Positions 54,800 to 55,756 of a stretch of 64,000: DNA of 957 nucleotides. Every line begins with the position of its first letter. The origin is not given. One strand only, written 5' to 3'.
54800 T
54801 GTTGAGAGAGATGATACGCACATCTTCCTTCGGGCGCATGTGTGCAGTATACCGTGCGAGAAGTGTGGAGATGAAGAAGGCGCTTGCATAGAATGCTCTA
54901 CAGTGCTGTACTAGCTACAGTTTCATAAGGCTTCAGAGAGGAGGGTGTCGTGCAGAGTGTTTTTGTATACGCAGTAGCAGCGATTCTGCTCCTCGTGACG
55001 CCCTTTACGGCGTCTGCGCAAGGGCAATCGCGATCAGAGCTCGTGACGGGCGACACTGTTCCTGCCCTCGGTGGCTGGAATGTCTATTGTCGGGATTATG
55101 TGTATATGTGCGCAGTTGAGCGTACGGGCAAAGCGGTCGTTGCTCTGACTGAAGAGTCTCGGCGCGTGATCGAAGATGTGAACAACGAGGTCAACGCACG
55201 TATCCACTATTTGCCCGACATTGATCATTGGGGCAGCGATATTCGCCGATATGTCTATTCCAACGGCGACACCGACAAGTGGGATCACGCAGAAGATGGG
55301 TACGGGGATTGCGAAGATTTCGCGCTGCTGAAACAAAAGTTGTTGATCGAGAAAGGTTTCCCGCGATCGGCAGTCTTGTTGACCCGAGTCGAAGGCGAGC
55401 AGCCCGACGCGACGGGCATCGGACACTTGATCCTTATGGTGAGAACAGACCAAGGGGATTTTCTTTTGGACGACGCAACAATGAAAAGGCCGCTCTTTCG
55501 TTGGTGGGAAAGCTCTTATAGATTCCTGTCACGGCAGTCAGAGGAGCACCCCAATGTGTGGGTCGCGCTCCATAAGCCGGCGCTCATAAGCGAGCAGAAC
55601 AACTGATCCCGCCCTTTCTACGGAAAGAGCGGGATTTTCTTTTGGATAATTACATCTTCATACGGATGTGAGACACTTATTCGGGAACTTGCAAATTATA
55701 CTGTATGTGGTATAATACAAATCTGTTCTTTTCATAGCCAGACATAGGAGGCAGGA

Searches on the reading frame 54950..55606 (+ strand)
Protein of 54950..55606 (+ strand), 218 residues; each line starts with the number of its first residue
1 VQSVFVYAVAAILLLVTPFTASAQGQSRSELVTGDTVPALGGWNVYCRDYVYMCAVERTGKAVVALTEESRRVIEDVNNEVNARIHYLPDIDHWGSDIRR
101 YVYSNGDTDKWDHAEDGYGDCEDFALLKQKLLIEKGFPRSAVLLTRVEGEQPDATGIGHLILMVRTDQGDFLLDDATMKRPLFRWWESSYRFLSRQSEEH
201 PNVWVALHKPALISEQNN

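Call 3: search_protein_families(library=pfam, proteins=[window:54950-55606:+], max_evalue=0.01)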
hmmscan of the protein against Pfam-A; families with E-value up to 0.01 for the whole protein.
window:54950-55606:+ (218 aa): 1 family
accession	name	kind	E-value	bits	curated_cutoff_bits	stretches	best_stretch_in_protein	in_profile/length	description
PF06035.17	Peptidase_C93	-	1.5e-41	142.3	27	1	42-209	10-159/162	Bacterial transglutaminase-like cysteine proteinase BTLCP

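Call 10: list_cluster_members(proteins=[P0001, window:54950-55606:+, window:59219-61264:-, window:28923-30194:-])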
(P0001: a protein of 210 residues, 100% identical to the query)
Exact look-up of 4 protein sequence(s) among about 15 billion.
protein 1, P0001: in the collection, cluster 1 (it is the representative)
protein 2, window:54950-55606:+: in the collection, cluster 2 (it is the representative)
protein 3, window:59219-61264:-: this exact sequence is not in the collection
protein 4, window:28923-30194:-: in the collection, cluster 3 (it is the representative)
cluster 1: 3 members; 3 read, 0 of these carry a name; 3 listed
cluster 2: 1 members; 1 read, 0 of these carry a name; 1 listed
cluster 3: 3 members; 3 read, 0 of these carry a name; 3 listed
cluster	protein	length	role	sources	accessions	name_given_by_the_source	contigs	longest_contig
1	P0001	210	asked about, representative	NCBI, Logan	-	-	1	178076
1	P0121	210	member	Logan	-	-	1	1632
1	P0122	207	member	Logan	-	-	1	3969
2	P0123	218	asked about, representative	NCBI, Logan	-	-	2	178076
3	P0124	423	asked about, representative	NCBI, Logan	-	-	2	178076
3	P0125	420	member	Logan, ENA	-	-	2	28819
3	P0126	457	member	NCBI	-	-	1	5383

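Call 16: search_protein_families(library=ncbifam, proteins=[window:54950-55606:+], max_evalue=0.01)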
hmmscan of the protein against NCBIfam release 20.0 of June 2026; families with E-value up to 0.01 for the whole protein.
window:54950-55606:+ (218 aa): 1 family
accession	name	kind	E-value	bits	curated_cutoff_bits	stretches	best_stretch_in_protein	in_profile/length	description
NF045674.1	CystProtLapG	equivalog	0.003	16.8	320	1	72-148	65-134/221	cysteine protease LapG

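Call 22: find_encoding_contigs(protein=window:54950-55606:+, flank=10000, max_places=4)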
Protein window:54950-55606:+ (218 aa): 2 contigs read that carry it; 2 places shown.
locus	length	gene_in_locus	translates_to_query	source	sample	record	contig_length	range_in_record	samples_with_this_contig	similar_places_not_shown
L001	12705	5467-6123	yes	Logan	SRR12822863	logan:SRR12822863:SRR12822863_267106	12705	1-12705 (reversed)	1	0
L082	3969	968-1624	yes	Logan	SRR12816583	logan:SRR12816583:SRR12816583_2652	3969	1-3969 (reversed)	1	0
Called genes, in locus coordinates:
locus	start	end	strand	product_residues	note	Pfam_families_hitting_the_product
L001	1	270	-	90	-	?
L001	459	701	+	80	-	PF04070:DUF378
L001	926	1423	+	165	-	-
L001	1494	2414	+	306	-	-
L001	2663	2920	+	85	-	PF02201:SWIB, PF26291:SWIB_eIF2D (weak)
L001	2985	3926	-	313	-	-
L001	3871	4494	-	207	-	-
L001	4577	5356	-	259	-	PF03372:Exo_endo_phos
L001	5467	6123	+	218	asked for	PF06035:Peptidase_C93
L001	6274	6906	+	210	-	PF06035:Peptidase_C93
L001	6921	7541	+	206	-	-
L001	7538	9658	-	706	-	PF05231:MASE1 (weak), PF00512:HisKA, PF02518:HATPase_c, PF00072:Response_reg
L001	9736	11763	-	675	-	PF05231:MASE1, PF00512:HisKA, PF02518:HATPase_c, PF00072:Response_reg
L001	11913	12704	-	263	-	?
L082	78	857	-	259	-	PF03372:Exo_endo_phos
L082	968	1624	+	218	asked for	PF06035:Peptidase_C93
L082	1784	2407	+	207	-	PF06035:Peptidase_C93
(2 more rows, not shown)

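Call 32: find_homologous_proteins(query=A4, max_evalue=1e-10)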
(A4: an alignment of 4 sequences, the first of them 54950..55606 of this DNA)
Query A4 (4 sequences) (218 aa, profile of the alignment): 4126 proteins with E <= 1e-10 among 8000 candidates; the best 120 are listed.
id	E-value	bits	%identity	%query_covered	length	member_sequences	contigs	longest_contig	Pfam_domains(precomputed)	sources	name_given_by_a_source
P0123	6.6e-105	367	100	100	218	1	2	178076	PF06035.18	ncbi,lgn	-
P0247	2.8e-102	359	43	97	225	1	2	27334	PF06035.18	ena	-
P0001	3.4e-102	359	38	98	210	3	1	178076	PF06035.18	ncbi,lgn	-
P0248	3.6e-98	345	40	99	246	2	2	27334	PF06035.18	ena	-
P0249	4.0e-76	273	45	84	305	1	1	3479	PF06035.18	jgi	jgi:predicted transglutaminase-like cysteine proteinase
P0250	1.8e-75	271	39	85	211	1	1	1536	PF06035.18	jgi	jgi:predicted transglutaminase-like cysteine proteinase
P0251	1.3e-73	265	45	84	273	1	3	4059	PF06035.18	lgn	-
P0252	7.4e-71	256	47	100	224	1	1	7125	PF06035.18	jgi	jgi:predicted transglutaminase-like cysteine proteinase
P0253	4.5e-59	218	42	93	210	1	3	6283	PF06035.18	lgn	-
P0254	5.3e-58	214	38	83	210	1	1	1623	PF06035.18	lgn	-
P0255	1.1e-57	213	33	93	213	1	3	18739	PF06035.18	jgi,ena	jgi:predicted transglutaminase-like cysteine proteinase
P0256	1.2e-57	213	36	93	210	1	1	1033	PF06035.18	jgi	jgi:predicted transglutaminase-like cysteine proteinase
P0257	1.3e-57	213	37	81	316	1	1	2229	PF06035.18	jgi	-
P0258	2.9e-57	212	37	93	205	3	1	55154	PF06035.18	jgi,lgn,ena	-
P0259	5.1e-57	211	36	93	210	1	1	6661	PF06035.18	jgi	jgi:predicted transglutaminase-like cysteine proteinase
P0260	5.7e-57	211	33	93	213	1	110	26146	PF06035.18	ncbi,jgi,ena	jgi:predicted transglutaminase-like cysteine proteinase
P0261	6.1e-57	211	33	93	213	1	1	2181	PF06035.18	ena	-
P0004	6.5e-57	210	39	88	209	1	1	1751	PF06035.18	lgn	-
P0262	6.5e-57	210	40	84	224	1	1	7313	PF06035.18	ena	-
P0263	8.5e-57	210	34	93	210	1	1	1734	PF06035.18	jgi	jgi:predicted transglutaminase-like cysteine proteinase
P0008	8.6e-57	210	39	88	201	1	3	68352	PF06035.18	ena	-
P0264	8.8e-57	210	33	92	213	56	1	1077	PF06035.18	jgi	jgi:predicted transglutaminase-like cysteine proteinase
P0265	1.0e-56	210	37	93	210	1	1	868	PF06035.18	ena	-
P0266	1.2e-56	210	33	93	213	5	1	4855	PF06035.18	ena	-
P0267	1.3e-56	210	36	88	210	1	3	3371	PF06035.18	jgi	jgi:predicted transglutaminase-like cysteine proteinase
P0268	1.4e-56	209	37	93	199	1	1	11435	PF06035.18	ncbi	-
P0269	1.4e-56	209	40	82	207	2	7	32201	PF06035.18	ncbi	ncbi:MAG: transglutaminase-like cysteine peptidase [Xanthobacteraceae bacterium]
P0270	1.6e-56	209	36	96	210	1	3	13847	PF06035.18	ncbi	-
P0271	2.3e-56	209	34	93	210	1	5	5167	PF06035.18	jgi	jgi:predicted transglutaminase-like cysteine proteinase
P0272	2.4e-56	209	37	81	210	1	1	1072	PF06035.18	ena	-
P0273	2.5e-56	209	32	93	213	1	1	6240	PF06035.18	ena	-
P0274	2.5e-56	209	35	96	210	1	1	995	PF06035.18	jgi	jgi:predicted transglutaminase-like cysteine proteinase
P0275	2.6e-56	209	32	93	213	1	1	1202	PF06035.18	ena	-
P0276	2.7e-56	208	36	88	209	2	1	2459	PF06035.18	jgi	jgi:predicted transglutaminase-like cysteine proteinase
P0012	2.7e-56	208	39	94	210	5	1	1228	PF06035.18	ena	-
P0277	2.8e-56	208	34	88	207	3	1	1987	PF06035.18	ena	-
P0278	2.9e-56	208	35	90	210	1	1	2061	PF06035.18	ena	-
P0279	3.1e-56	208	37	91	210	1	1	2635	PF06035.18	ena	-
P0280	3.1e-56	208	34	93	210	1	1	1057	PF06035.18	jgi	jgi:predicted transglutaminase-like cysteine proteinase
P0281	3.1e-56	208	36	81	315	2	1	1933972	PF06035.18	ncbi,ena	-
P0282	3.6e-56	208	39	87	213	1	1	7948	PF06035.18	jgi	jgi:predicted transglutaminase-like cysteine proteinase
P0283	3.7e-56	208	37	93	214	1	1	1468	PF06035.18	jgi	jgi:predicted transglutaminase-like cysteine proteinase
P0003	4.2e-56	208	36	95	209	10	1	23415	PF06035.18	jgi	jgi:predicted transglutaminase-like cysteine proteinase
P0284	4.4e-56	208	35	93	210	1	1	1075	PF06035.18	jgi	jgi:predicted transglutaminase-like cysteine proteinase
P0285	4.5e-56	208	39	86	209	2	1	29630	PF06035.18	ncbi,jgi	jgi:predicted transglutaminase-like cysteine proteinase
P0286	4.7e-56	208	37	94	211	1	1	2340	PF06035.18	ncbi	-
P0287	4.7e-56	208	39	83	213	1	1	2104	PF06035.18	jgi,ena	-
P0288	5.1e-56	208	36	93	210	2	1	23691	PF06035.18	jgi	jgi:predicted transglutaminase-like cysteine proteinase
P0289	5.3e-56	208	38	83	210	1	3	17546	PF06035.18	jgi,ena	-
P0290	5.3e-56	208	37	83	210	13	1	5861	PF06035.18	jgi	jgi:predicted transglutaminase-like cysteine proteinase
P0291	5.4e-56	207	36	93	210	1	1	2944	PF06035.18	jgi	jgi:predicted transglutaminase-like cysteine proteinase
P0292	5.5e-56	207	35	89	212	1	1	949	PF06035.18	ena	-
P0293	5.7e-56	207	36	92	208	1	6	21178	PF06035.18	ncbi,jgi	jgi:predicted transglutaminase-like cysteine proteinase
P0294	6.0e-56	207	37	93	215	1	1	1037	PF06035.18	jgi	jgi:predicted transglutaminase-like cysteine proteinase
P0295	6.6e-56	207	36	92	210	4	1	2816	PF06035.18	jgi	jgi:predicted transglutaminase-like cysteine proteinase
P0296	6.8e-56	207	35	93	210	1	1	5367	PF06035.18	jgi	jgi:predicted transglutaminase-like cysteine proteinase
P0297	7.9e-56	207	36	92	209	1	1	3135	PF06035.18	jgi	jgi:predicted transglutaminase-like cysteine proteinase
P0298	8.2e-56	207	34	92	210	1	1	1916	PF06035.18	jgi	jgi:predicted transglutaminase-like cysteine proteinase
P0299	8.5e-56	207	38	81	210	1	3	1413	PF06035.18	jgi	jgi:predicted transglutaminase-like cysteine proteinase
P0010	9.5e-56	207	38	90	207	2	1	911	PF06035.18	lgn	-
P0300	9.8e-56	207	38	92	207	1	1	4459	PF06035.18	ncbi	-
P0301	1.0e-55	207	39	86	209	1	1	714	PF06035.18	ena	-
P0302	1.0e-55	207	37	92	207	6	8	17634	PF06035.18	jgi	jgi:predicted transglutaminase-like cysteine proteinase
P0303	1.1e-55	207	36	83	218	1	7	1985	PF06035.18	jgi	jgi:predicted transglutaminase-like cysteine proteinase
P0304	1.1e-55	206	38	93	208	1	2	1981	PF06035.18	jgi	-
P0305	1.1e-55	206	32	93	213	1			PF06035.18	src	-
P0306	1.1e-55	206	35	92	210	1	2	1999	PF06035.18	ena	-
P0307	1.1e-55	206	38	78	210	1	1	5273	PF06035.18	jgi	jgi:predicted transglutaminase-like cysteine proteinase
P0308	1.3e-55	206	34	93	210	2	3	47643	PF06035.18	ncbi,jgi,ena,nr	ncbi:MAG TPA: transglutaminase-like cysteine peptidase [Xanthobacteraceae bacterium]|nr:transglutami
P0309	1.3e-55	206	34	95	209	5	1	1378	PF06035.18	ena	-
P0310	1.3e-55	206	36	87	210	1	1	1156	PF06035.18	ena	-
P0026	1.3e-55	206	37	80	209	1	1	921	PF06035.18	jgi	jgi:predicted transglutaminase-like cysteine proteinase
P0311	1.3e-55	206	34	96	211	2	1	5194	PF06035.18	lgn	-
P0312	1.3e-55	206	37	87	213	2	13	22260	PF06035.18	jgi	jgi:predicted transglutaminase-like cysteine proteinase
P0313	1.5e-55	206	37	89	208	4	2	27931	PF06035.18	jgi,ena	-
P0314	1.5e-55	206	39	82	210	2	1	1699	PF06035.18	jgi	jgi:predicted transglutaminase-like cysteine proteinase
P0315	1.5e-55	206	34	96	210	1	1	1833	PF06035.18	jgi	jgi:predicted transglutaminase-like cysteine proteinase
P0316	1.5e-55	206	35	85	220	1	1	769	PF06035.18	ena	-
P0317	1.5e-55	206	32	93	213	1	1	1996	PF06035.18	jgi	jgi:predicted transglutaminase-like cysteine proteinase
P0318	1.5e-55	206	39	76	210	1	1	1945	PF06035.18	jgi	jgi:predicted transglutaminase-like cysteine proteinase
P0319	1.6e-55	206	38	93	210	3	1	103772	PF06035.18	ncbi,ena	-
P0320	1.7e-55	206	35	96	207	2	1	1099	PF06035.18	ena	-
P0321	1.8e-55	206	38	81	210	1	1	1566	PF06035.18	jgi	jgi:predicted transglutaminase-like cysteine proteinase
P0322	1.8e-55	206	38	83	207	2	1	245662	PF06035.18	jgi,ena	jgi:predicted transglutaminase-like cysteine proteinase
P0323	2.0e-55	206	35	92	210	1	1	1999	PF06035.18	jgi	-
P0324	2.0e-55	206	39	91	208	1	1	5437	PF06035.18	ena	-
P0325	2.0e-55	206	38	81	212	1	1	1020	PF06035.18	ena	-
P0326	2.0e-55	206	35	93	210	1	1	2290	PF06035.18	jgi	-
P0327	2.2e-55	205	42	76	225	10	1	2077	PF06035.18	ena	-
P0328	2.2e-55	205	36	93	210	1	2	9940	PF06035.18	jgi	jgi:predicted transglutaminase-like cysteine proteinase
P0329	2.2e-55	205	35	94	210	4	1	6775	PF06035.18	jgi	jgi:predicted transglutaminase-like cysteine proteinase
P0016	2.3e-55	205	36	90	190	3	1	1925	PF06035.18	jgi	jgi:predicted transglutaminase-like cysteine proteinase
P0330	2.4e-55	205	37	89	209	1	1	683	PF06035.18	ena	-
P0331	2.4e-55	205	34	92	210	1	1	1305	PF06035.18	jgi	jgi:predicted transglutaminase-like cysteine proteinase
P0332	2.4e-55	205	35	93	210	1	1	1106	PF06035.18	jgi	-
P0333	2.5e-55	205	36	95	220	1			PF06035.18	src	-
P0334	2.6e-55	205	38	92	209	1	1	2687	PF06035.18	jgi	jgi:predicted transglutaminase-like cysteine proteinase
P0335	2.8e-55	205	39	89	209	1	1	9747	PF06035.18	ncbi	-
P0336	2.8e-55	205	42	81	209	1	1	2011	PF06035.18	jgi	-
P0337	2.8e-55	205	42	81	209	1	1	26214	PF06035.18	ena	-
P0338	2.9e-55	205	35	94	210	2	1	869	PF06035.18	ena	-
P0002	2.9e-55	205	35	83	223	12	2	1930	PF06035.18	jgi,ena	-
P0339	2.9e-55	205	38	81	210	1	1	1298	PF06035.18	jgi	jgi:predicted transglutaminase-like cysteine proteinase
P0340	3.1e-55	205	38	83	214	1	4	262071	PF06035.18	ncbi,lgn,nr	ncbi:MAG: transglutaminase-like cysteine peptidase [Bradyrhizobiaceae bacterium]|nr:transglutaminase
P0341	3.2e-55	205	36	86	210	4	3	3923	PF06035.18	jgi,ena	jgi:predicted transglutaminase-like cysteine proteinase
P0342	3.2e-55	205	36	92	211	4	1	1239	PF06035.18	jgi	-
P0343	3.2e-55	205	39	81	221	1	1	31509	PF06035.18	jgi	jgi:predicted transglutaminase-like cysteine proteinase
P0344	3.3e-55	205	39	83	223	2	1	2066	PF06035.18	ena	-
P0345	3.3e-55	205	34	94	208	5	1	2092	PF06035.18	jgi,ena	-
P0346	3.4e-55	205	39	82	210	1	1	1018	PF06035.18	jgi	jgi:predicted transglutaminase-like cysteine proteinase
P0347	3.5e-55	205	38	81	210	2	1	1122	PF06035.18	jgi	jgi:predicted transglutaminase-like cysteine proteinase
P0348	3.6e-55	205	35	96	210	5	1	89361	PF06035.18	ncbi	-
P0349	3.6e-55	205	33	93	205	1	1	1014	PF06035.18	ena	-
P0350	3.7e-55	205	36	85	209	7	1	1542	PF06035.18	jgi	jgi:predicted transglutaminase-like cysteine proteinase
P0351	3.7e-55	205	35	92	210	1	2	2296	PF06035.18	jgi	jgi:predicted transglutaminase-like cysteine proteinase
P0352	3.8e-55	205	35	94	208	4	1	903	PF06035.18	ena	-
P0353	3.8e-55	205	35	90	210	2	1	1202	PF06035.18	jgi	jgi:predicted transglutaminase-like cysteine proteinase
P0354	3.9e-55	205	37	90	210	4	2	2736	PF06035.18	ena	-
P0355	3.9e-55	205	38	78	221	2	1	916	PF06035.18,PF04473.19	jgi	jgi:predicted transglutaminase-like cysteine proteinase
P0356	4.0e-55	205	37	78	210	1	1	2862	PF06035.18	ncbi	-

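Call 33: find_encoding_contigs(protein=P0252, flank=10000, max_places=3)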
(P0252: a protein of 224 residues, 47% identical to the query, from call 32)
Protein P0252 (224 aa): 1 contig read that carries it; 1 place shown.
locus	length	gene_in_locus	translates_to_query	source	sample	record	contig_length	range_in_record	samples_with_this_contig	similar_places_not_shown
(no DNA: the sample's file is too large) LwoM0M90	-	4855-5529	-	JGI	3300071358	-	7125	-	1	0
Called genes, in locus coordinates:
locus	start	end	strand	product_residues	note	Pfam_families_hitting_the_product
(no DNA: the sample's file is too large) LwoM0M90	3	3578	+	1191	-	?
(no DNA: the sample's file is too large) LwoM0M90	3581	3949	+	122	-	-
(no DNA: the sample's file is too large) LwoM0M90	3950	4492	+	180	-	-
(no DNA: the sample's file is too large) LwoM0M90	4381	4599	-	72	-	-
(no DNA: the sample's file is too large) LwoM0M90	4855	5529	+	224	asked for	PF06035:Peptidase_C93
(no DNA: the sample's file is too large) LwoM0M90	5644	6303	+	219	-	PF06035:Peptidase_C93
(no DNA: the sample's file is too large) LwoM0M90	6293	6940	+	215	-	-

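Call 34: find_encoding_contigs(protein=P0251, flank=10000, max_places=3)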
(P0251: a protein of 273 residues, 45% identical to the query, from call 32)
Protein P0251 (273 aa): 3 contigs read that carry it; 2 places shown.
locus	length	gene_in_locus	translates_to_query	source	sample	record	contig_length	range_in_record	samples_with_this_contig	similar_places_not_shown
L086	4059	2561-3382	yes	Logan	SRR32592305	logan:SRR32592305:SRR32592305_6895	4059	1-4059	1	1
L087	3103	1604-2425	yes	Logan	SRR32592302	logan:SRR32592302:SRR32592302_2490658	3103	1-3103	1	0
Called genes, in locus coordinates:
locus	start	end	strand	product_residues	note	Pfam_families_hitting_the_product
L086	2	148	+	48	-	?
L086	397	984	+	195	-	-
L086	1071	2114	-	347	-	-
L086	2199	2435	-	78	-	-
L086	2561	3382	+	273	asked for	PF06035:Peptidase_C93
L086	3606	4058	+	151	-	?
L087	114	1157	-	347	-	-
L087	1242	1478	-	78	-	-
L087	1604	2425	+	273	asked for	PF06035:Peptidase_C93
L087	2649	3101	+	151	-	?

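Call 35: find_encoding_contigs(protein=P0249, flank=10000, max_places=3)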
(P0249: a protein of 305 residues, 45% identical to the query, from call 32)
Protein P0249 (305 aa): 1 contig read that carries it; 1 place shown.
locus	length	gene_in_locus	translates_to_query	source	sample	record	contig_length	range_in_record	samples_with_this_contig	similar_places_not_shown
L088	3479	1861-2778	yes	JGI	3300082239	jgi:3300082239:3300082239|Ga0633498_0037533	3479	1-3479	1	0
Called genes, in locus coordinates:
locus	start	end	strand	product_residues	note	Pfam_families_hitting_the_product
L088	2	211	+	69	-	?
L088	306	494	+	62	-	-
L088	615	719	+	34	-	-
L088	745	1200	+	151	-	-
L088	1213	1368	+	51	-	-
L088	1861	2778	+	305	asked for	PF06035:Peptidase_C93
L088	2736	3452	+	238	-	-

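Call 55: find_encoding_contigs(protein=P0250, flank=5000, max_places=3)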
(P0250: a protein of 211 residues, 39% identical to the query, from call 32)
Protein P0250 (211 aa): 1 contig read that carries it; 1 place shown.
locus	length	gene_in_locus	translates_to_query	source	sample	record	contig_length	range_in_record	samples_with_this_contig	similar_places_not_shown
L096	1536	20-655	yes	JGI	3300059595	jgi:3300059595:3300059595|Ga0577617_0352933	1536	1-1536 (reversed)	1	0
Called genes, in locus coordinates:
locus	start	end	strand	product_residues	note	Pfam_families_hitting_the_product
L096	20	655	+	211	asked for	PF06035:Peptidase_C93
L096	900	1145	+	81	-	PF01527:HTH_Tnp_1 (weak)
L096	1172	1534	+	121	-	?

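Call 56: find_encoding_contigs(protein=P0253, flank=8000, max_places=3)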
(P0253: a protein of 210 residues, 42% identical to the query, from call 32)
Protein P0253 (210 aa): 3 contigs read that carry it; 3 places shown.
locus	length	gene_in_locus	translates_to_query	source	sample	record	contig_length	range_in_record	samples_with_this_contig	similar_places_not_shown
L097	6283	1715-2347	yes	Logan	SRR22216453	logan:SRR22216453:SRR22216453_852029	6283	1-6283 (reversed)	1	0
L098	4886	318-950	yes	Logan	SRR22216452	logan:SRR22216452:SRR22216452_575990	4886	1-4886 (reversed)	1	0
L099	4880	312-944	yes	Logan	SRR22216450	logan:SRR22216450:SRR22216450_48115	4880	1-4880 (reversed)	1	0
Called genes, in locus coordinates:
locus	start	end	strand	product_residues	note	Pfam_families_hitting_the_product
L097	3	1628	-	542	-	?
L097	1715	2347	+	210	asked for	PF06035:Peptidase_C93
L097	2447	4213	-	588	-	PF03483:B3_4, PF03484:B5, PF17759:tRNA_synthFbeta (weak), PF03147:FDX-ACB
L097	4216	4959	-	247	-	PF01409:tRNA-synt_2d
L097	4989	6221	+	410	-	PF13506:Glyco_transf_21, PF00535:Glycos_transf_2, PF10111:Glyco_tranf_2_2, PF13641:Glyco_tranf_2_3, PF03142:Chitin_synth_2, PF13632:Glyco_trans_2_3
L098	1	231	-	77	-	?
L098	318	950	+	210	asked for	PF06035:Peptidase_C93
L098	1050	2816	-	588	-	PF03483:B3_4, PF03484:B5, PF17759:tRNA_synthFbeta (weak), PF03147:FDX-ACB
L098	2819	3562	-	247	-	PF01409:tRNA-synt_2d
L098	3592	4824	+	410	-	PF13506:Glyco_transf_21, PF00535:Glycos_transf_2, PF10111:Glyco_tranf_2_2, PF13641:Glyco_tranf_2_3, PF03142:Chitin_synth_2, PF13632:Glyco_trans_2_3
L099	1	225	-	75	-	?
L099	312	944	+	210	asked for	PF06035:Peptidase_C93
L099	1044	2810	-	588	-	PF03483:B3_4, PF03484:B5, PF17759:tRNA_synthFbeta (weak), PF03147:FDX-ACB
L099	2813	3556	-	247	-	PF01409:tRNA-synt_2d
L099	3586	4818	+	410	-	PF13506:Glyco_transf_21, PF00535:Glycos_transf_2, PF10111:Glyco_tranf_2_2, PF13641:Glyco_tranf_2_3, PF03142:Chitin_synth_2, PF13632:Glyco_trans_2_3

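Call 61: search_protein_families(library=pfam, proteins=[L097:3-1628:-, L086:1071-2114:-], max_evalue=1)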
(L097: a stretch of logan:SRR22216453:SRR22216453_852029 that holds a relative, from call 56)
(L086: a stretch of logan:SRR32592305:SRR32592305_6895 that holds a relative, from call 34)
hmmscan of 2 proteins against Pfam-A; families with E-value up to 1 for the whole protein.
L097:3-1628:- (542 aa): 3 families
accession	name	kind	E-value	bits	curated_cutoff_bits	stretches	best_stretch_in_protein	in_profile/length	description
PF00204.31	DNA_gyraseB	-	1.2e-53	181.6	27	1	264-433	1-172/173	DNA gyrase B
PF02518.31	HATPase_c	-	1.1e-11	45.6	26.4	1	56-159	3-93/111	Histidine kinase-, DNA gyrase B-, and HSP90-like ATPase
PF01751.28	Toprim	-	3.2e-11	43.7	23.1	1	462-542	1-66/96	Toprim domain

L086:1071-2114:- (347 aa): 2 families
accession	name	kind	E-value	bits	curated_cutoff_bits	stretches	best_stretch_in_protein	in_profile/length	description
PF10518.14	TAT_signal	-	0.011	16.1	22.7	1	23-40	4-21/21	TAT (twin-arginine translocation) pathway signal sequence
PF13365.12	Trypsin_2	-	0.078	14.2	27.6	1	141-210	1-59/144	Trypsin-like peptidase domain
